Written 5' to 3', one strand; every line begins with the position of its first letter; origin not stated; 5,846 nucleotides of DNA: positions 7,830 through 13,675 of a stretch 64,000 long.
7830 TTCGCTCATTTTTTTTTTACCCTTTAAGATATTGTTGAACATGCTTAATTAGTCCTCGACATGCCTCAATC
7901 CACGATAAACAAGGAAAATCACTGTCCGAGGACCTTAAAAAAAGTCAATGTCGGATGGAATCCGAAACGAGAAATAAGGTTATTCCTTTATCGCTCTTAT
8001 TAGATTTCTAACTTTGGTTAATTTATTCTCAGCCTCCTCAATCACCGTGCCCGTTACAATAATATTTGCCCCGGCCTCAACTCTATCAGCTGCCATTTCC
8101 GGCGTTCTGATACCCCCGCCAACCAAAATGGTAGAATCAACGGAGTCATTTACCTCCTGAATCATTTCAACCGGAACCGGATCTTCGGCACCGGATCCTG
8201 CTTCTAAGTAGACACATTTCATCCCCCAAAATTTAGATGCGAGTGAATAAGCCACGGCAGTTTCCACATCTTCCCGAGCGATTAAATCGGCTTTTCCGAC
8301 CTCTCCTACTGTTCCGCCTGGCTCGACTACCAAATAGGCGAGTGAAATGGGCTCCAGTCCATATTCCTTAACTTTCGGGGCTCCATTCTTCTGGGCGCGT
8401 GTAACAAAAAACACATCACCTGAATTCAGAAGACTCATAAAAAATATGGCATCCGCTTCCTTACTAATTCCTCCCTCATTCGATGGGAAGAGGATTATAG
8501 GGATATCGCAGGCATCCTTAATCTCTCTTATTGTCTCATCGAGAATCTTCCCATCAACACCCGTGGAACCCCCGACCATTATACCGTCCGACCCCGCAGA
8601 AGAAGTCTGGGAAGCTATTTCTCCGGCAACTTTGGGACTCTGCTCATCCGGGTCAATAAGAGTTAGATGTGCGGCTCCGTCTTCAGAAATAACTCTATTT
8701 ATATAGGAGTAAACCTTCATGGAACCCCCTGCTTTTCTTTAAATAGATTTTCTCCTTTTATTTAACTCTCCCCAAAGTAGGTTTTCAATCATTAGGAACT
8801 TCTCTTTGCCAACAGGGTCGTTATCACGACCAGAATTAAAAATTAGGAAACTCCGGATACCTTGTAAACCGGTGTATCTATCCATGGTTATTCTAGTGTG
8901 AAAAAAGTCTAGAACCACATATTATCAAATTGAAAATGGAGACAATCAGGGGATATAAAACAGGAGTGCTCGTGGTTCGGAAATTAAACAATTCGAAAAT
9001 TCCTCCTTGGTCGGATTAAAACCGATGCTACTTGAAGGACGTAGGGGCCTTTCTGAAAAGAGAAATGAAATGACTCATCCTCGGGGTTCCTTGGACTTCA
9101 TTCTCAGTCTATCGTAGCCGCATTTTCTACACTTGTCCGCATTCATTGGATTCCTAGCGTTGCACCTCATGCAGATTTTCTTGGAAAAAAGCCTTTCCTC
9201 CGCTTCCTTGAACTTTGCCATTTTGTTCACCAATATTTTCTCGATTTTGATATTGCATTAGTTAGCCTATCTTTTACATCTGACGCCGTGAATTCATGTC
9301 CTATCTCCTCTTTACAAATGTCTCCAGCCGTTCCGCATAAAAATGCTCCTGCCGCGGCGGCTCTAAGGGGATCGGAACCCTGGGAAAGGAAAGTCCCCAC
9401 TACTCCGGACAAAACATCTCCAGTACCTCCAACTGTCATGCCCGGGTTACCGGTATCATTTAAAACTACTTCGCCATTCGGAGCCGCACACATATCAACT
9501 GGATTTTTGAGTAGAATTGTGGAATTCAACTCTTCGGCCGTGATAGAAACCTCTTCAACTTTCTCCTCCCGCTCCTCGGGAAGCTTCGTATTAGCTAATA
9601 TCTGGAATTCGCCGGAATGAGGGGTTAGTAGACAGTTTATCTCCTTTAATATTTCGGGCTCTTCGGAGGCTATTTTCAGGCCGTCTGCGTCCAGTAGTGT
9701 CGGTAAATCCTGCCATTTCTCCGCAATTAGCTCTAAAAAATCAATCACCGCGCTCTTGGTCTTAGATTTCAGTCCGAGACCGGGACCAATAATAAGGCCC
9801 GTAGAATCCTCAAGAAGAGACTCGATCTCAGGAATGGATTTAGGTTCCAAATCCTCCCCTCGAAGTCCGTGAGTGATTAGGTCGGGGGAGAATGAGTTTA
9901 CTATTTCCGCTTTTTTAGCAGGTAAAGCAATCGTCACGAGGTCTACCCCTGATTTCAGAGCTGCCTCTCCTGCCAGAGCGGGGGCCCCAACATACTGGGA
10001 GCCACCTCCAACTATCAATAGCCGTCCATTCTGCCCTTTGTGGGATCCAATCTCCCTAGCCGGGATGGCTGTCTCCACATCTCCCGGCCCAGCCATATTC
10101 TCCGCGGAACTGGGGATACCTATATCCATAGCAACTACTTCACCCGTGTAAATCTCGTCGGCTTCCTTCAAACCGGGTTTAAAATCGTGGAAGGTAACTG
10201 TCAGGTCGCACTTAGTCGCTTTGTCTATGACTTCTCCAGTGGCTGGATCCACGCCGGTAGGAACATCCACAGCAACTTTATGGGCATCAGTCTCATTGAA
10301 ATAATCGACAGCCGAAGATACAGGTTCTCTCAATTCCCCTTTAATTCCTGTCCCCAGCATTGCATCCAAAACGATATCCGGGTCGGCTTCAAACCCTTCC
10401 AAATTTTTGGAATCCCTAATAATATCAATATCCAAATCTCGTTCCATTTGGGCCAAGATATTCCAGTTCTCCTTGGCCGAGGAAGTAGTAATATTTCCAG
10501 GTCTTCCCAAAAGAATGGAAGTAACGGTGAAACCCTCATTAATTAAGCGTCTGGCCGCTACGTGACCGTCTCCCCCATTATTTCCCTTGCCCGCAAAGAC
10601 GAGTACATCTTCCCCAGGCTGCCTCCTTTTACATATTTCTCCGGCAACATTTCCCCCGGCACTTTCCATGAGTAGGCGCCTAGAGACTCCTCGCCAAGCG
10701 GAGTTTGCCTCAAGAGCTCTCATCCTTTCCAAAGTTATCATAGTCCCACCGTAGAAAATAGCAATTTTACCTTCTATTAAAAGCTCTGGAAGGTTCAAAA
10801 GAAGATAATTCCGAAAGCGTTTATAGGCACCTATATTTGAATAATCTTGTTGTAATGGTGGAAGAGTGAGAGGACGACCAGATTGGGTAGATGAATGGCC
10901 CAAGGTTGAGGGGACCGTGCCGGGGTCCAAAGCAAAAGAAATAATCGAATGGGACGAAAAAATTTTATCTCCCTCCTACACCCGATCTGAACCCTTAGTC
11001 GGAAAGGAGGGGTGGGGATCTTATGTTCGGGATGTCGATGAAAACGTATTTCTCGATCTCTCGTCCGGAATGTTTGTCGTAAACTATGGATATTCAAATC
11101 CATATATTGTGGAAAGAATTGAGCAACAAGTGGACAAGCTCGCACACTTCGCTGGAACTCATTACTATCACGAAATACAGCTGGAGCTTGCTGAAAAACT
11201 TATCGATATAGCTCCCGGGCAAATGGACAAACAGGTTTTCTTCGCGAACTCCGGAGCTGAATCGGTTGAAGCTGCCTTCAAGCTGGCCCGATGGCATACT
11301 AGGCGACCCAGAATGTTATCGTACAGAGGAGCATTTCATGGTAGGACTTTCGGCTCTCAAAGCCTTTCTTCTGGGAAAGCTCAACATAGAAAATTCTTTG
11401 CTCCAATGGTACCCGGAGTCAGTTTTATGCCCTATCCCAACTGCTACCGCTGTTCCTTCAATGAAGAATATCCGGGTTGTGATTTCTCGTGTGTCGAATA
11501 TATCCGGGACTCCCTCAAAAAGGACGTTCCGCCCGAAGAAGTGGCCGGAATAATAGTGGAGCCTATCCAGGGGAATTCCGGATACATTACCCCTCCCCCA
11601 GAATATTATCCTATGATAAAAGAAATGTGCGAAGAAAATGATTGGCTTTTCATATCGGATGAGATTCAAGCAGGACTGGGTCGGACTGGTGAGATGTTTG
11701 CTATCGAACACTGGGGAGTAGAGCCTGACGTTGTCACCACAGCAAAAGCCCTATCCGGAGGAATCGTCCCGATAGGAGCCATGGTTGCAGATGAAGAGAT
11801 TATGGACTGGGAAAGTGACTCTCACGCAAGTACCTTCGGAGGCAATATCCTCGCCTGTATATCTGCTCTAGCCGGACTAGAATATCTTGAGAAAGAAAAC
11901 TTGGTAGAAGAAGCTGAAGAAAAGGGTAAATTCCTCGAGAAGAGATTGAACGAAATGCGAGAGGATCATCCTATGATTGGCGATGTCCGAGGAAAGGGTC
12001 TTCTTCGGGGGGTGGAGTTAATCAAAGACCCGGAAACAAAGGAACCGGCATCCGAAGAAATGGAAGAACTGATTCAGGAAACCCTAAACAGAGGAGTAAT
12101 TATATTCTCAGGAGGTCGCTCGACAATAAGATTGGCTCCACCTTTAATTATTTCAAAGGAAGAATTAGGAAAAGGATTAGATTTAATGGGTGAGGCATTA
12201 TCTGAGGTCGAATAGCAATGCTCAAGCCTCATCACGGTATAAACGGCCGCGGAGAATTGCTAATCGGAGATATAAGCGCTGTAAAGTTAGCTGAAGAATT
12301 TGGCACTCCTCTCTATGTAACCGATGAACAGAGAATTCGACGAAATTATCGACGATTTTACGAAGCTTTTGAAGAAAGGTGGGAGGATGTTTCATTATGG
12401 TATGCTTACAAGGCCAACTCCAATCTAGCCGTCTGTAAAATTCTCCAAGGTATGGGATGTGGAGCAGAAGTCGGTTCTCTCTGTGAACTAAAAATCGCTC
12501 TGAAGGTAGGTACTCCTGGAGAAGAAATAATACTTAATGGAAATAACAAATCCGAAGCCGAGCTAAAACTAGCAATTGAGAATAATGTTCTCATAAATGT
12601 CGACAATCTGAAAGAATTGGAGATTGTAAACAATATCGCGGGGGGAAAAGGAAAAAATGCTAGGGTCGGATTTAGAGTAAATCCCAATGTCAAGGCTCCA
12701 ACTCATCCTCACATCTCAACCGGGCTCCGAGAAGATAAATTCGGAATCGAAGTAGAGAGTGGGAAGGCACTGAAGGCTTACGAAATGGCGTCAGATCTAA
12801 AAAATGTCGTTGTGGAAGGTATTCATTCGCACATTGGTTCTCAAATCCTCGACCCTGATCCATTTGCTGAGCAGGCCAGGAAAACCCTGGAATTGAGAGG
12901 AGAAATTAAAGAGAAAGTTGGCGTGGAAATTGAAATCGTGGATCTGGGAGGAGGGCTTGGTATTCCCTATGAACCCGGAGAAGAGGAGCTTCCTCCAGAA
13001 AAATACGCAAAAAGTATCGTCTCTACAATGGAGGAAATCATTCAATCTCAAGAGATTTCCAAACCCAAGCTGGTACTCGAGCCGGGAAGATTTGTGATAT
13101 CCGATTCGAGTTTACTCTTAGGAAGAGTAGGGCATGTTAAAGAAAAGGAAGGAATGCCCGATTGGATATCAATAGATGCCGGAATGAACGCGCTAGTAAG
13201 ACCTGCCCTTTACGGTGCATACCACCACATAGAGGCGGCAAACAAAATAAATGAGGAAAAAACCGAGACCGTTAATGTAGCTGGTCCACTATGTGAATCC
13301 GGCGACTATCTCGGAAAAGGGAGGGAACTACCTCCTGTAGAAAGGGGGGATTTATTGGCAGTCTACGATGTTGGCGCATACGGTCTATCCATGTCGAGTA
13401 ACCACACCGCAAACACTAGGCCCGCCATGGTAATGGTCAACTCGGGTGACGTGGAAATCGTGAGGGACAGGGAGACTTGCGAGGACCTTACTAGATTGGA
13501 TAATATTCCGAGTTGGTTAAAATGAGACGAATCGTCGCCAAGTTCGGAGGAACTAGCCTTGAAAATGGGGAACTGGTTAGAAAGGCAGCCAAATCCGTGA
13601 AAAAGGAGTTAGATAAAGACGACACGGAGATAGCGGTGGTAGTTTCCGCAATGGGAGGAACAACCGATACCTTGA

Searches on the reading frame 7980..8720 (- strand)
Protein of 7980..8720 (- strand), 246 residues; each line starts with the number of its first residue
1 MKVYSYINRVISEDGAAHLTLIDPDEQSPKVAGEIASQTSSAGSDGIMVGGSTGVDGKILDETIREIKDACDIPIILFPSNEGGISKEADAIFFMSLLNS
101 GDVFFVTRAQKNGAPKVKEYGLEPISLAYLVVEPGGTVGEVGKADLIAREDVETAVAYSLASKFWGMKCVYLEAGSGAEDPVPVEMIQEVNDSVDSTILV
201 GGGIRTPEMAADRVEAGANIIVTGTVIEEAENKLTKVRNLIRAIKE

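Call 74: search_protein_families(library=pfam, proteins=[window:7980-8720:-], max_evalue=0.00001)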
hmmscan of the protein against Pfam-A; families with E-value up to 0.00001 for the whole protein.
window:7980-8720:- (246 aa): 2 families
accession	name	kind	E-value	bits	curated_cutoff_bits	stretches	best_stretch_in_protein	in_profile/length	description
PF01884.23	PcrB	-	1.2e-58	198.8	23.9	1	12-235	5-220/226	PcrB family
PF00977.27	His_biosynth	-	6.7e-07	29.4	23.6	1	149-231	29-109/228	Histidine biosynthesis protein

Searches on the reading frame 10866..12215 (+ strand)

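Call 74: search_protein_families(library=pfam, proteins=[window:10866-12215:+], max_evalue=0.00001)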
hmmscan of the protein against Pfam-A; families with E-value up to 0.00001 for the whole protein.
window:10866-12215:+ (449 aa): 1 family
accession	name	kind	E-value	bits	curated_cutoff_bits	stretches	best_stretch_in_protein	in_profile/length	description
PF00202.27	Aminotran_3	-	1.3e-114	383.5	30.5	1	44-445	11-403/403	Aminotransferase class-III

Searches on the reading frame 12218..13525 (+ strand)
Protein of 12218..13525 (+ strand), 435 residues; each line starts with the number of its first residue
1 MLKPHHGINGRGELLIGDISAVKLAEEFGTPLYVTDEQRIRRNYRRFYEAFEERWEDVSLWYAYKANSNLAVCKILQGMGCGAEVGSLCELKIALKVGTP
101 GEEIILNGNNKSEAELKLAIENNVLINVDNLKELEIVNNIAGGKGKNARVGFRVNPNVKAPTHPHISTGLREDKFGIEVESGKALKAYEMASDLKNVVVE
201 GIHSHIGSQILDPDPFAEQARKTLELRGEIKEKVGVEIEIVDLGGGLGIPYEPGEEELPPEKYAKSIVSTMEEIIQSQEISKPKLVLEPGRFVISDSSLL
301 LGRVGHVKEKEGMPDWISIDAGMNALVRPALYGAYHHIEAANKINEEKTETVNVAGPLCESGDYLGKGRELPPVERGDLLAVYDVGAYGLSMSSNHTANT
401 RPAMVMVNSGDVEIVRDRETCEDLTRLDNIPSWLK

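Call 74: search_protein_families(library=pfam, proteins=[window:12218-13525:+], max_evalue=0.00001)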
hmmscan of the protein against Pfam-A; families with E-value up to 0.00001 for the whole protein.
window:12218-13525:+ (435 aa): 3 families
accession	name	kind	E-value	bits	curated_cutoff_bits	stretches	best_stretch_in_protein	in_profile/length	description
PF02784.22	Orn_Arg_deC_N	-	2.4e-57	194.6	23.4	1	39-294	3-246/247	Pyridoxal-dependent decarboxylase, pyridoxal binding domain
PF00278.28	Orn_DAP_Arg_deC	-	1.1e-23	83.8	23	1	292-386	2-95/95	Pyridoxal-dependent decarboxylase, C-terminal sheet domain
PF01168.26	Ala_racemase_N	-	8e-08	32.7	24.1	1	36-244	2-194/220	Alanine racemase, N-terminal domain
